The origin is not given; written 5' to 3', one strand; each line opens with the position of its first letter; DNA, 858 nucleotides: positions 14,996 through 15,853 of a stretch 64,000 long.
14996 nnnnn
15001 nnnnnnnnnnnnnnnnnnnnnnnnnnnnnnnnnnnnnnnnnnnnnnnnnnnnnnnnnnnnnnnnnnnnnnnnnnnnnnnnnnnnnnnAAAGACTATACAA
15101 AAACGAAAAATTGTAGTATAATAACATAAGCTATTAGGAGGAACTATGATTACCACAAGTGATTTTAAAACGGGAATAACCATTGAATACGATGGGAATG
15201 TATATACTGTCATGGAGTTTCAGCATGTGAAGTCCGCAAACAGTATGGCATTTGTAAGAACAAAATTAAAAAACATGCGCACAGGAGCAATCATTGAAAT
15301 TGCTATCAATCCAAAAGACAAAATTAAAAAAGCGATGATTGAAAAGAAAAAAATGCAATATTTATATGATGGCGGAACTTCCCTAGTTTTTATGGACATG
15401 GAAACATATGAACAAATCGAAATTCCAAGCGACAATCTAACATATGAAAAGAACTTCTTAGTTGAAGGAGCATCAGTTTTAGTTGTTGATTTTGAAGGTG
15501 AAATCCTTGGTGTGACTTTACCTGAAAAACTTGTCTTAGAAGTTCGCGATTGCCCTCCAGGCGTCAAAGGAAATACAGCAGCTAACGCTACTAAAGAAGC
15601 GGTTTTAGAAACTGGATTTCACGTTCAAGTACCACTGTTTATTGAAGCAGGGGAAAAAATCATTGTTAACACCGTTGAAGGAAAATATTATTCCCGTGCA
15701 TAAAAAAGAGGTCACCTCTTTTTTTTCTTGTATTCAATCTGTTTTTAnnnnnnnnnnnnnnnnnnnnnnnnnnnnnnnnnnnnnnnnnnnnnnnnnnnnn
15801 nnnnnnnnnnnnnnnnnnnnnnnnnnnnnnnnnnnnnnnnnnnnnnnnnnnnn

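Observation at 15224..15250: EF-P with Asn at the tip of the modified loop (K-S-A-N-S-M instead of K-P-G-K/R-G)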

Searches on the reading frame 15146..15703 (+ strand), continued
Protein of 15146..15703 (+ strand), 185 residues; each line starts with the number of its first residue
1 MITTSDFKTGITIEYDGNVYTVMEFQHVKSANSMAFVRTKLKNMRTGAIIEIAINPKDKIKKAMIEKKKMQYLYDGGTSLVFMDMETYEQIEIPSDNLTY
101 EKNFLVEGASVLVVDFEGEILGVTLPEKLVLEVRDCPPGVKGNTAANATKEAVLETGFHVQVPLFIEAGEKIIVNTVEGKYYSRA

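Call 86: list_cluster_members(proteins=[window:15146-15700:+, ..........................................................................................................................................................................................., P0123, P0221, P0002, P0013])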
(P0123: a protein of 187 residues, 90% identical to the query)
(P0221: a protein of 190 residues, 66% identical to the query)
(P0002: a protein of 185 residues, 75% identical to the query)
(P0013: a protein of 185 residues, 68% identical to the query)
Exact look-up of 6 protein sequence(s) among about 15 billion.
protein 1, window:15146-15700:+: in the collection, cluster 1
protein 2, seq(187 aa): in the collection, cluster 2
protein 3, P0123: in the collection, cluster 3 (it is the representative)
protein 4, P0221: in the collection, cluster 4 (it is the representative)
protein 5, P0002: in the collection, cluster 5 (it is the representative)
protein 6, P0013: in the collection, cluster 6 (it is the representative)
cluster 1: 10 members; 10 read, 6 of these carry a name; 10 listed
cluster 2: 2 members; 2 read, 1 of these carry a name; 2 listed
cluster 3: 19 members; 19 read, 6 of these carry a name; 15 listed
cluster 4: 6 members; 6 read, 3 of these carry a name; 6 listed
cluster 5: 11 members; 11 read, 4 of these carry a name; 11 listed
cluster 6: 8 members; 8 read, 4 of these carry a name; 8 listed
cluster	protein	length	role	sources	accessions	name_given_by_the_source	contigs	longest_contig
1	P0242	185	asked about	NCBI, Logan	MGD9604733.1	MAG: elongation factor P [Bacilli bacterium]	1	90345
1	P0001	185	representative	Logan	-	-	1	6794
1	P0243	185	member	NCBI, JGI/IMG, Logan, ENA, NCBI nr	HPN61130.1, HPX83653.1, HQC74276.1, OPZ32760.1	MAG TPA: elongation factor P [Bacilli bacterium] | MAG: Elongation factor P [Tenericutes bacterium ADurb.BinA124]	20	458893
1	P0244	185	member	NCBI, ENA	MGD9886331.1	MAG: elongation factor P [Bacilli bacterium]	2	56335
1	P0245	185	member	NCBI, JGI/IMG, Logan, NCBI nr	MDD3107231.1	MAG: elongation factor P [Bacilli bacterium] | elongation factor P | elongation factor P [Bacilli bacterium]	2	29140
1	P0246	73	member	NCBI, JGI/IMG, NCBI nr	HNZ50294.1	MAG TPA: elongation factor P, partial [Bacilli bacterium] | elongation factor P [Bacilli bacterium]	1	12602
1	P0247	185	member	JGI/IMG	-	elongation factor P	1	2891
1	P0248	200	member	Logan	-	-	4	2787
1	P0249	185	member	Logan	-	-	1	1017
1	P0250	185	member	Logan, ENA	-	-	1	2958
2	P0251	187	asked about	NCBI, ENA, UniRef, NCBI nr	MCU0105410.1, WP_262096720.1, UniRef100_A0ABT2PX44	elongation factor P [Acholeplasma vituli] | Elongation factor P n=1 Tax=Paracholeplasma vituli TaxID=69473 RepID=A0ABT2PX44_9MOLU | elongation factor P [Paracholeplasma vituli]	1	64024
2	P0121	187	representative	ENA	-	-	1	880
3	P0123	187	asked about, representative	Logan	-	-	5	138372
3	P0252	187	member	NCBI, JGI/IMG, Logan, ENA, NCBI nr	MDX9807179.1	MAG: elongation factor P [Acholeplasma sp.] | elongation factor P | elongation factor P [Acholeplasma sp.]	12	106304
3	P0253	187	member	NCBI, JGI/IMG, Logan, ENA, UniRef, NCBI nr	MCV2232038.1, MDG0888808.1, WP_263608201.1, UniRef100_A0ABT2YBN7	elongation factor P [Paracholeplasma manati] | Elongation factor P n=1 Tax=Paracholeplasma manati TaxID=591373 RepID=A0ABT2YBN7_9MOLU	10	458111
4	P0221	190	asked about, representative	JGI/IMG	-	-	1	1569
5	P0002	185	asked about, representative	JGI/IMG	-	-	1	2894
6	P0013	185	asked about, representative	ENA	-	-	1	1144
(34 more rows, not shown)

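Call 97: find_encoding_contigs(protein=P0253, flank=10000, max_places=1)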
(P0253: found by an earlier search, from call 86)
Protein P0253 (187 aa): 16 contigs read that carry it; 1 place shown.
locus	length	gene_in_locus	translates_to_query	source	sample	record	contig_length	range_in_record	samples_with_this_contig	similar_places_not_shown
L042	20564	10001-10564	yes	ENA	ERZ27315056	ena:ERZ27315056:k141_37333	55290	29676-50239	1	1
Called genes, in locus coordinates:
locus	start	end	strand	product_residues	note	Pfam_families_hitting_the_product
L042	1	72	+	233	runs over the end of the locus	PF00149:Metallophos (weak), PF13277:YmdB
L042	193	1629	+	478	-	PF00919:UPF0004, PF04055:Radical_SAM, PF01938:TRAM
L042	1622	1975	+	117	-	PF06133:Com_YlbF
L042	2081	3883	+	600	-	PF07498:Rho_N (faint)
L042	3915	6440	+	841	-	PF01624:MutS_I, PF05188:MutS_II (faint), PF05192:MutS_III, PF05190:MutS_IV, PF00488:MutS_V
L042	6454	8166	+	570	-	PF02518:HATPase_c (weak), PF13589:HATPase_c_3, PF01119:DNA_mis_repair, PF08676:MutL_C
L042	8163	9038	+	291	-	PF01745:IPT (weak), PF01715:IPPT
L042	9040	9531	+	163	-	PF13238:AAA_18 (weak), PF13671:AAA_33 (weak), PF01202:SKI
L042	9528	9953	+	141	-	PF01220:DHquinase_II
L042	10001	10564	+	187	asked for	PF08207:EFP_N, PF01132:EFP, PF09285:Elong-fact-P_C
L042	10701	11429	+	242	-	PF01479:S4, PF00849:PseudoU_synth_2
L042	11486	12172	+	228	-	PF02224:Cytidylate_kin, PF13189:Cytidylate_kin2, PF13238:AAA_18, PF01202:SKI (faint), PF13207:AAA_17 (weak)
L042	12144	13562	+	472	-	PF21710:Spt6_S1 (faint), PF23459:S1_RRP5 (faint), PF24685:OB_RRP5_4th (faint), PF00575:S1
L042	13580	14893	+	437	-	PF00009:GTP_EFTU, PF01926:MMR_HSR1, PF02421:FeoB_N, PF08477:Roc (weak), PF00009:GTP_EFTU, PF01926:MMR_HSR1, PF02421:FeoB_N, PF14714:KH_dom-like, +6 more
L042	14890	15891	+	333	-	PF01210:NAD_Gly3P_dh_N, PF03446:NAD_binding_2 (faint), PF03721:UDPG_MGDP_dh_N (weak), PF03807:F420_oxidored, PF07479:NAD_Gly3P_dh_C, PF20618:GPD_NAD_C_bact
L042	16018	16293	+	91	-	PF00216:Bac_DNA_binding, PF18291:HU-HIG (weak)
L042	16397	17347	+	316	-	-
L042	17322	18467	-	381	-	PF02517:Rce1-like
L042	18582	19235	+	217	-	PF02254:TrkA_N, PF02080:TrkA_C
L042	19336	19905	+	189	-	PF01725:Ham1p_like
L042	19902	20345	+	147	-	PF00149:Metallophos (faint), PF12850:Metallophos_2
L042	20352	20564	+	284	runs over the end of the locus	PF01633:Choline_kinase, PF01636:APH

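Call 112: search_protein_representatives(protein=window:15146-15700:+)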
Query: 185 residues. Proteins with E-value up to 0.001 (for the whole library): 9029; up to 1e-10: 3654; up to 1e-30: 252. The best 150 are listed.
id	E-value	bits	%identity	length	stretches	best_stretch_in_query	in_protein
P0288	3.8e-69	247.9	61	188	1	1-185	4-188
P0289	6.2e-58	211.4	54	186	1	1-184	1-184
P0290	6.8e-58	211.3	56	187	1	1-184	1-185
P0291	2.8e-56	206.0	55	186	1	2-185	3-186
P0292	4.6e-55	202.1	51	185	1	1-185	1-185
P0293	2.5e-50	186.7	40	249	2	48-185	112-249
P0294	2.1e-48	180.4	47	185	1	2-184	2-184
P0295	4.6e-48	179.3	43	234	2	2-176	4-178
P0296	8.2e-45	168.7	45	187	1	1-185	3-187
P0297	5.3e-44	166.1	44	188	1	1-184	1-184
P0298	7.8e-44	165.5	54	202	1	43-185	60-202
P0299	8.0e-43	162.2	43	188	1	2-184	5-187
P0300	1.5e-42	161.4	43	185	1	1-185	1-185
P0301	2.0e-42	161.0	44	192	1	2-184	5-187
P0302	9.4e-42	158.8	43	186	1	1-185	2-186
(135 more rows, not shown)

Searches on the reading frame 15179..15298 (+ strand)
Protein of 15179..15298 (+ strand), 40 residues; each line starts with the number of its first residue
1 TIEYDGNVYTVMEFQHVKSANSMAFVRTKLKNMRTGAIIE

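Call 62: find_homologous_proteins(query=window:15179-15298:+, max_evalue=10)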
Query seq(40 aa) (40 aa): 1 proteins with E <= 10 among 1 candidates.
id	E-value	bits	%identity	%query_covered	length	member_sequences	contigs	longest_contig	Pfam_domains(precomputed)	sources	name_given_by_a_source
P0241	1.5e-7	47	63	100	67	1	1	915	PF08207.19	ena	-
